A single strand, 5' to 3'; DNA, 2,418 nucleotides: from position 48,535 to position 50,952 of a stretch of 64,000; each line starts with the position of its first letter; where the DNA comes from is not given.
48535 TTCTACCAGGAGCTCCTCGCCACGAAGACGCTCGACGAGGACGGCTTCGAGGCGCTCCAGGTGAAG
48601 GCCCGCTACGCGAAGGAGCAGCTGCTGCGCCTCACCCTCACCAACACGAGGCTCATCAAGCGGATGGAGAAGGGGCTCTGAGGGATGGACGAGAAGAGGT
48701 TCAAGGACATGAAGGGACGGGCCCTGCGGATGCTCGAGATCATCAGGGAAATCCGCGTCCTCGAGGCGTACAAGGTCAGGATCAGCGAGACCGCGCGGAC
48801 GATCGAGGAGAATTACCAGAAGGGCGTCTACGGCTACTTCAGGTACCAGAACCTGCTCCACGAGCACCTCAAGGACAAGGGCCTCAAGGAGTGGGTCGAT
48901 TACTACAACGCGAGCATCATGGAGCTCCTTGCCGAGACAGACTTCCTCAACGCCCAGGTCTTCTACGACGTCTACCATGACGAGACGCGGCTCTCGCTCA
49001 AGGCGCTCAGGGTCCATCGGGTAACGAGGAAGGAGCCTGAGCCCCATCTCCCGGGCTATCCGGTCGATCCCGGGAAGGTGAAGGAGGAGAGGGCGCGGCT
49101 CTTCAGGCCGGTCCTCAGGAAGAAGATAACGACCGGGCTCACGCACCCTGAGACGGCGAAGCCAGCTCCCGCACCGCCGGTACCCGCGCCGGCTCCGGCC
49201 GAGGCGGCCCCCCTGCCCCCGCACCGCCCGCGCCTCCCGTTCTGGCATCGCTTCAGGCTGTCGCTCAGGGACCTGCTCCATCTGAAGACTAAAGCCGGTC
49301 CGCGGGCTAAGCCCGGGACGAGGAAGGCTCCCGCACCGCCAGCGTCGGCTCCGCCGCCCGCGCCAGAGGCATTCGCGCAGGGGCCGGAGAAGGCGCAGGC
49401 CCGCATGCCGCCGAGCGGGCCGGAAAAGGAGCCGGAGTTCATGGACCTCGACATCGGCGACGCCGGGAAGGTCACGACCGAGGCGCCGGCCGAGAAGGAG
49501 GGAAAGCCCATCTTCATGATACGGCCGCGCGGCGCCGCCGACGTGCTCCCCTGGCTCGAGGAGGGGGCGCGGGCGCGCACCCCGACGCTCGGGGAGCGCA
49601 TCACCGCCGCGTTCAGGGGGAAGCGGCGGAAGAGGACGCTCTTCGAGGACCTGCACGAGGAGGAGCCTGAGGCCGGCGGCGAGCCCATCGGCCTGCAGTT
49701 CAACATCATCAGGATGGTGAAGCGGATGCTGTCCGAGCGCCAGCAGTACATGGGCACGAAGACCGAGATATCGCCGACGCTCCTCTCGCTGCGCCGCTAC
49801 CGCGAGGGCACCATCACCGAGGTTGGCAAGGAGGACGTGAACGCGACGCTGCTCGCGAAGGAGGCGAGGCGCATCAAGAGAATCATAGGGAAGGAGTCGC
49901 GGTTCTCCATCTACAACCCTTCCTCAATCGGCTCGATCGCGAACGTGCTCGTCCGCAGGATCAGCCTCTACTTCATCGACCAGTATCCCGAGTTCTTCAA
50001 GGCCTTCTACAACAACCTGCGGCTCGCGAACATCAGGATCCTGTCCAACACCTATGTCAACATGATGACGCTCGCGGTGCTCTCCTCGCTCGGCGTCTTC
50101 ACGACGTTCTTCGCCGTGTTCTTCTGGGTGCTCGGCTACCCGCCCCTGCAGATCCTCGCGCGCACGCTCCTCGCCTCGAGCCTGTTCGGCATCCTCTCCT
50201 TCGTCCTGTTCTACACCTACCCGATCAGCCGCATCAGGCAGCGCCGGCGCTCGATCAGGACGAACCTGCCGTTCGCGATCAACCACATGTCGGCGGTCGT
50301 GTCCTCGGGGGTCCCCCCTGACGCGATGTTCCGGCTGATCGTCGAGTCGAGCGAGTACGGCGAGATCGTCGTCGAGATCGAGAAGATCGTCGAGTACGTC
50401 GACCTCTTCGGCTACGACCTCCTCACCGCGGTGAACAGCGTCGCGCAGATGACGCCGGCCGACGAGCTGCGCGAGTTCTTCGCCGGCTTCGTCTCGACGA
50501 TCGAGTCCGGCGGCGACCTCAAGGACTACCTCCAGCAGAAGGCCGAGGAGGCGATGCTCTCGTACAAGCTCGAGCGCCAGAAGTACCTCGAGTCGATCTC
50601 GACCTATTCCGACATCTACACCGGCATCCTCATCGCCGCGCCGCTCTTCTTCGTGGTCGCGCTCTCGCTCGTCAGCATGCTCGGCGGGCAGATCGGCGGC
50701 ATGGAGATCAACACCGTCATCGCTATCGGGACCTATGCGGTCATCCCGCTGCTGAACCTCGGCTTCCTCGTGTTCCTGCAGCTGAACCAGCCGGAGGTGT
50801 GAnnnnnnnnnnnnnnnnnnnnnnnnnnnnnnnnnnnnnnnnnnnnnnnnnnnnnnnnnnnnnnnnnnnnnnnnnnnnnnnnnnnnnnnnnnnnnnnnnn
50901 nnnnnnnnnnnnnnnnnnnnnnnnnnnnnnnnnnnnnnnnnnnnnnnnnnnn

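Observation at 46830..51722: Epd/Tad-like type IV filament assembly module with split platform proteins and a long N-terminal extension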

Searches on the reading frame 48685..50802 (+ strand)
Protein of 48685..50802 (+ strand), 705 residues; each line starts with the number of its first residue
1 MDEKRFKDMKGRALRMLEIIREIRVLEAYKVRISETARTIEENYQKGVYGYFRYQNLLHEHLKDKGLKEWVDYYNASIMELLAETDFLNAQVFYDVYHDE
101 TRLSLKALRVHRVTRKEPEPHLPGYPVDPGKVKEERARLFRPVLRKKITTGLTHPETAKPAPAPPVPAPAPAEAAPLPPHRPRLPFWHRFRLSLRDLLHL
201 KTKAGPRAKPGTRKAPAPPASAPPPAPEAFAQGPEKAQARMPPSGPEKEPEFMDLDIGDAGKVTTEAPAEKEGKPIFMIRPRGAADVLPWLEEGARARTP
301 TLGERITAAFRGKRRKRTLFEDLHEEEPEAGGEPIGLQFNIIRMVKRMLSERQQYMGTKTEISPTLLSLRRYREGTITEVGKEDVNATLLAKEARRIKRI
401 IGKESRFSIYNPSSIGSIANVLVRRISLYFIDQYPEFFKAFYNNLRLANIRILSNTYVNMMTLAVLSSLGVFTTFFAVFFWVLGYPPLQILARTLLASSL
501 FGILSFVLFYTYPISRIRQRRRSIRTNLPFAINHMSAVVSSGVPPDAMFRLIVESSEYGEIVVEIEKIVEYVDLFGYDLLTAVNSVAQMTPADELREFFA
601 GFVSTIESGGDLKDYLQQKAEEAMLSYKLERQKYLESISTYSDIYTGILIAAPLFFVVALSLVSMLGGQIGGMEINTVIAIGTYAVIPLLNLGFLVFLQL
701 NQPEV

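Call 3: search_protein_families(library=pfam, proteins=[window:48685-50802:+], max_evalue=0.1)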
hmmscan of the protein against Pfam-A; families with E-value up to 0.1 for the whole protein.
window:48685-50802:+ (705 aa): 2 families
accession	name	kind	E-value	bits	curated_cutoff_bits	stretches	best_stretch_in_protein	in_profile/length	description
PF00482.28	T2SSF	-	2.7e-17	63.3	25.2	1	532-658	2-123/125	Type II secretion system (T2SS), protein F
PF20547.3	DUF6761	-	0.028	14.9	27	1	583-634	19-70/82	Family of unknown function (DUF6761)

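Call 4: search_protein_families(library=ncbifam, proteins=[window:48685-50802:+], max_evalue=0.1)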
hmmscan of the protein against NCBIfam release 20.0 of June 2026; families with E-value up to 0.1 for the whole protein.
window:48685-50802:+ (705 aa): 5 families
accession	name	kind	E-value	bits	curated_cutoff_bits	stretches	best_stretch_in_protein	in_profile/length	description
NF004704.2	PRK06041.1-2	equivalog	1.6e-28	99.7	550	1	450-703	6-248/555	archaellar assembly protein ArlJ/FlaJ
NF004705.1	PRK06041.1-3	equivalog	1.4e-20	73.8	400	1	526-703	5-176/465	archaellar assembly protein ArlJ/FlaJ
NF046075.1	UpsF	equivalog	1.4e-15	57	400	1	447-704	20-252/484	membrane pilin protein UpsF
NF004703.2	PRK06041.1-1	equivalog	4e-14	51.8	570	1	519-686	31-198/525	archaellar assembly protein ArlJ/FlaJ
NF053673.1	bindosome_BasF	exception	1.3e-13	50.4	1300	1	468-663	140-339/656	bindosome assembly system membrane anchoring protein BasF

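Call 9: find_homologous_proteins(query=window:48685-50802:+)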
Query window:48685-50802:+ (705 aa): 3 proteins with E <= 0.001 among 8000 candidates.
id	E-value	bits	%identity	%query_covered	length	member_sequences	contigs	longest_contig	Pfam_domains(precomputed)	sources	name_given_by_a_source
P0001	0.0e+0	1576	100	100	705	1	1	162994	PF00482.29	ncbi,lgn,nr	ncbi:type II secretion system F family protein [Candidatus Woesearchaeota archaeon]|nr:type II secre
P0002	1.3e-129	452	49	54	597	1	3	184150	PF00482.29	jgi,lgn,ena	-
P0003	2.1e-127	445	53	54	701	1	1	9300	PF00482.29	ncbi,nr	ncbi:type II secretion system F family protein [Candidatus Woesearchaeota archaeon]|nr:type II secre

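Call 15: find_encoding_contigs(protein=P0002, flank=10000, max_places=3)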
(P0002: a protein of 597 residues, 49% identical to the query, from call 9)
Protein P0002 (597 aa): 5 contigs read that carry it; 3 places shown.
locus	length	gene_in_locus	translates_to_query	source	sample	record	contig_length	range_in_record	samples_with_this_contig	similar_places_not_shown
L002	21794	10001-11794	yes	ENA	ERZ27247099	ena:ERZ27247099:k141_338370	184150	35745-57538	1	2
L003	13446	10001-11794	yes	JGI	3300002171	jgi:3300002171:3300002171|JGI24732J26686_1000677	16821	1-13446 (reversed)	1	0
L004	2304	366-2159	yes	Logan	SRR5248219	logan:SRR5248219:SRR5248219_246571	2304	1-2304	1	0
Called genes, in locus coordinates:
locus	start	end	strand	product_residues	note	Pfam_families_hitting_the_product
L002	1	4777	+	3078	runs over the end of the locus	PF05048:NosD, PF13229:Beta_helix, PF05048:NosD, PF13229:Beta_helix (weak), PF05048:NosD (weak), PF13229:Beta_helix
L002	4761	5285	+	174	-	-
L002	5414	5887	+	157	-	-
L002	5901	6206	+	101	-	-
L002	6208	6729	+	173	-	-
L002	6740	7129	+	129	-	-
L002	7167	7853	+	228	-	-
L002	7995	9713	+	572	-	PF00437:T2SSE, PF27713:UCP018868, PF23989:PilB3_C (weak)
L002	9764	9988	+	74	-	-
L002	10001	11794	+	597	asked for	PF00482:T2SSF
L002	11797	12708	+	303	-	PF00482:T2SSF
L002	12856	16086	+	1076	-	PF13229:Beta_helix (weak)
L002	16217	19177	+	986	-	PF05048:NosD, PF13229:Beta_helix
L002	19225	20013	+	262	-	PF05670:NFACT-R_1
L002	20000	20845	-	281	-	PF02254:TrkA_N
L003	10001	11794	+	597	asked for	PF00482:T2SSF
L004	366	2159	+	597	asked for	PF00482:T2SSF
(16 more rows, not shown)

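Call 16: find_encoding_contigs(protein=P0003, flank=10000, max_places=3)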
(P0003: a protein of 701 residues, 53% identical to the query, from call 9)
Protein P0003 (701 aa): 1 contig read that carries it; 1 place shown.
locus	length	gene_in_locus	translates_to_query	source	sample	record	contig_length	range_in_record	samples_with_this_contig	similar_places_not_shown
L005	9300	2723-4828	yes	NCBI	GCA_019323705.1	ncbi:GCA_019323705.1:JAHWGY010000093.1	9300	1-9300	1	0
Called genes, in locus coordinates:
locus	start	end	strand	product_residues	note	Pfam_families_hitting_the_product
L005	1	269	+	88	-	?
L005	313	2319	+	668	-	PF00437:T2SSE, PF23989:PilB3_C (weak)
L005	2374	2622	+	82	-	-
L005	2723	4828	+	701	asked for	PF00482:T2SSF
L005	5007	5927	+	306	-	PF00482:T2SSF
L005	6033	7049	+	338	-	PF00069:Pkinase, PF07714:PK_Tyr_Ser-Thr, PF01636:APH (faint), PF03109:ABC1 (weak)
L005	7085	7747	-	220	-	PF00702:Hydrolase (weak), PF13419:HAD_2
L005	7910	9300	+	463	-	?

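Call 28: find_related_loci(query=A1, collection=genome_contigs, flank=10000)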
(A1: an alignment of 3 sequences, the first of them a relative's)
Query A1 (705 aa) in genome_contigs; peptide patterns used: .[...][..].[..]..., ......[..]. (x = any residue, [..] = any of these).
278 stretches matched a pattern; 58 encode a relative of the query (tblastn E <= 1e-3); 58 distinct loci.
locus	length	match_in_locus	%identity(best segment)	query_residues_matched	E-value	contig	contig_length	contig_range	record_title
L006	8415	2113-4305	40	5-705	6e-142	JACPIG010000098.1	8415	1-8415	MAG: Candidatus Woesearchaeota archaeon isolate NC_groundwater_434_Ag_B-0.1um_47_10 GD18-4_B1_scaffold_1289236, whole ge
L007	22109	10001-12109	40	5-705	3e-140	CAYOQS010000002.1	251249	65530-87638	MAG TPA_asm: uncultured Methanosarcinales archaeon isolate SRP332253_co2_156 genome assembly, contig: NODE_16_length_251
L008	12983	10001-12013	38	5-705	5e-140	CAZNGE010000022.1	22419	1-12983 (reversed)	MAG TPA_asm: uncultured Methanosarcinales archaeon isolate binchicken_co151_55 genome assembly, contig: NODE_3193_length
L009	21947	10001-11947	37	5-705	4e-133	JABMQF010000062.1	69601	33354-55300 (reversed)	MAG: Candidatus Woesearchaeota archaeon isolate bin.595 k141_3475295, whole genome shotgun sequence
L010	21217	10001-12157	38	5-704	4e-132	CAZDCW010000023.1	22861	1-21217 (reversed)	MAG TPA_asm: uncultured Methanosarcinales archaeon isolate SRP090828_co2_162 genome assembly, contig: NODE_750_length_22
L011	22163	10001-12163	38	5-704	4e-128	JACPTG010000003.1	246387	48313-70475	MAG: Candidatus Woesearchaeota archaeon isolate NC_groundwater_726_Ag_S-0.2um_49_29 S36_SO-2_scaffold_3030, whole genome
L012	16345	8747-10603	59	5-705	2e-127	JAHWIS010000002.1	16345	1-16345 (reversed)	MAG: Candidatus Woesearchaeota archaeon isolate YT3_319 k127_2282901, whole genome shotgun sequence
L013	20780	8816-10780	55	5-705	9e-127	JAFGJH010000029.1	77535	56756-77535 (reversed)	MAG: Candidatus Woesearchaeota archaeon isolate Zod_Metabat.265 k87_9769979, whole genome shotgun sequence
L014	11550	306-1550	52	314-705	6e-127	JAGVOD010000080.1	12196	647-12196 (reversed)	MAG: archaeon isolate DeMMO3_27 c_000000072790, whole genome shotgun sequence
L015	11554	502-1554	56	357-705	9e-125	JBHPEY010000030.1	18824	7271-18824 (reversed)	Nanoarchaeota archaeon isolate SAG AM-311-I03 NODE_30_length_18824_cov_24.437743, whole genome shotgun sequence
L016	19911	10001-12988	54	6-705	6e-127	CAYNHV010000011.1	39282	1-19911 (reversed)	MAG TPA_asm: uncultured Methanosarcinales archaeon isolate SRP141376_co2_308 genome assembly, contig: NODE_2327_length_3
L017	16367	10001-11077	56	343-705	5e-124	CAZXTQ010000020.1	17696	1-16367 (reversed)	MAG TPA_asm: uncultured Methanosarcinales archaeon isolate SRP141376_co3_431 genome assembly, contig: NODE_8682_length_1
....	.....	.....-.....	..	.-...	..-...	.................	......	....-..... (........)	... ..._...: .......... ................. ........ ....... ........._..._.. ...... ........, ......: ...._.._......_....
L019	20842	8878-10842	55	5-705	1e-122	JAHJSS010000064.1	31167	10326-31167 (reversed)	MAG: Nanoarchaeota archaeon isolate OS_PC_MetaG.mb.26 OS_PC_MetaG.mb.26_k141_641704, whole genome shotgun sequence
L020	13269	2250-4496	53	15-705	7e-122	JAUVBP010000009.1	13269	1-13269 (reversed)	MAG: Candidatus Woesearchaeota archaeon isolate CSMAG_248 CSMAG_248_k127_8692299_length_13269_cov_9.0000, whole genome s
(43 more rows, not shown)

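Call 51: predict_structure(alignment_id=A3)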
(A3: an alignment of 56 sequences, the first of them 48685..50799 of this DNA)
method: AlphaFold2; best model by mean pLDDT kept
length: 705 residues; sequences in the alignment: 56
mean_pLDDT: 74.7   pTM: 0.50
mean pLDDT of the five models: 74.7, 73.0, 73.0, 71.6, 71.2
residues with pLDDT >= 90: 312; 70-90: 128; 50-70: 73; < 50: 192
segments of 3 or more residues with pLDDT < 50: 111-128, 140-162, 167-178, 203-299, 310-336, 352-356, 380-383
pLDDT, mean of each block of 10 residues (from residue 1): 87 97 98 98 97 97 96 97 97 89 57 44 47 53 42 37 46 47 76 77 43 38 41 38 43 42 38 35 37 42 63 37 33 51 75 47 69 58 61 75 63 94 97 97 96 96 98 98 97 97 97 95 95 97 96 94 96 94 97 98 98 98 95 88 85 89 86 87 87 83 70
secondary structure, 60 per line:
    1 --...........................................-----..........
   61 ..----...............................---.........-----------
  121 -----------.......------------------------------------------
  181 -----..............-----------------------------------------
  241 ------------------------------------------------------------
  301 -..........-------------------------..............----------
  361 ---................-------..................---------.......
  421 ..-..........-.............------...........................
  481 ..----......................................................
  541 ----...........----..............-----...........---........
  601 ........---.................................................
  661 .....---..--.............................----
elements in order (helices of 4 or more, strands of 3 or more residues): H3-45 H51-62 H67-97 H101-109 H132-138 H186-199 H302-311 H337-350 H364-379 H387-404 H414-422 H424-433 H435-447 H454-482 H487-540 H545-555 H560-573 H579-589 H593-608 H612-665 H675-701

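Call 55: fold_search(model_id=the predicted structure, library=pdb)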
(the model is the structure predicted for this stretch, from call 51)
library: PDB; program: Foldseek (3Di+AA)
matches with E <= 10: 212; with E <= 0.001: 0
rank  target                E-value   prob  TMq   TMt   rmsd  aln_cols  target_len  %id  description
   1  2vmb_A                1.4e-02  1.00  0.15  0.74   2.7       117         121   22  The three-dimensional structure of the cytoplasmic domains of EpsF from the Type 2 Secretion System of Vibrio cholerae (released 2009-02-10)
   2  2vmb_B                2.0e-02  1.00  0.15  0.76   3.0       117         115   22  The three-dimensional structure of the cytoplasmic domains of EpsF from the Type 2 Secretion System of Vibrio cholerae (released 2009-02-10)
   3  2vma_A                2.7e-02  1.00  0.15  0.75   2.7       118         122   22  The three-dimensional structure of the cytoplasmic domains of EpsF from the Type 2 Secretion System of Vibrio cholerae (released 2009-02-10)
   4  3c1q_B                4.0e-02  1.00  0.15  0.76   2.9       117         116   22  The three-dimensional structure of the cytoplasmic domains of EpsF from the Type 2 Secretion System of Vibrio cholerae (released 2009-02-03)
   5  2vma_B                4.4e-02  1.00  0.14  0.77   3.0       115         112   23  The three-dimensional structure of the cytoplasmic domains of EpsF from the Type 2 Secretion System of Vibrio cholerae (released 2009-02-10)
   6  3c1q_A                6.2e-02  1.00  0.14  0.71   2.7       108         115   22  The three-dimensional structure of the cytoplasmic domains of EpsF from the Type 2 Secretion System of Vibrio cholerae (released 2009-02-03)
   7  5nbg_A                9.2e-02  1.00  0.13  0.75   2.9       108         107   14  Structure of the cytoplasmic domain I of OutF in the D. dadantii type II secretion system (released 2018-03-21)
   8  5nbg_B                1.4e-01  1.00  0.14  0.76   2.8       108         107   14  Structure of the cytoplasmic domain I of OutF in the D. dadantii type II secretion system (released 2018-03-21)
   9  2whn_A                3.8e-01  1.00  0.13  0.72   2.9       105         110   12  N-terminal domain from the PilC type IV pilus biogenesis protein (released 2010-05-19)
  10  3jc8_Ca               4.6e-01  0.28  0.09  0.18  20.6       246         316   10  Architectural model of the type IVa pilus machine in a piliated state (released 2016-03-16)
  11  2whn_B                9.1e-01  0.99  0.13  0.75   2.7       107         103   12  N-terminal domain from the PilC type IV pilus biogenesis protein (released 2010-05-19)
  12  5jgp                  1.0e+00  0.21  0.11  0.25  16.3       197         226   18  Crystal structure of the nitrate/nitrite sensor NarQ fragment bound with iodide ions (released 2017-05-31)
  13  8j46                  1.3e+00  0.10  0.11  0.17  21.2       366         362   14  Human Consensus Olfactory Receptor OR52c in apo state, OR52c-bRIL (released 2023-12-20)
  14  9hb3_R                1.4e+00  0.20  0.11  0.17  12.0       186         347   17  cryo-EM structure of inactive human arginine-vasopressin (AVP) V2 receptor (V2R) with Mambaquaretin1 K39A (MQK39A) (released 2025-06-04)
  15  9rcv_E                1.5e+00  0.10  0.12  0.12  27.7       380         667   12  Structure of the Human Peptide-Loading Complex Arrested by HCMV US6 (released 2025-12-03)
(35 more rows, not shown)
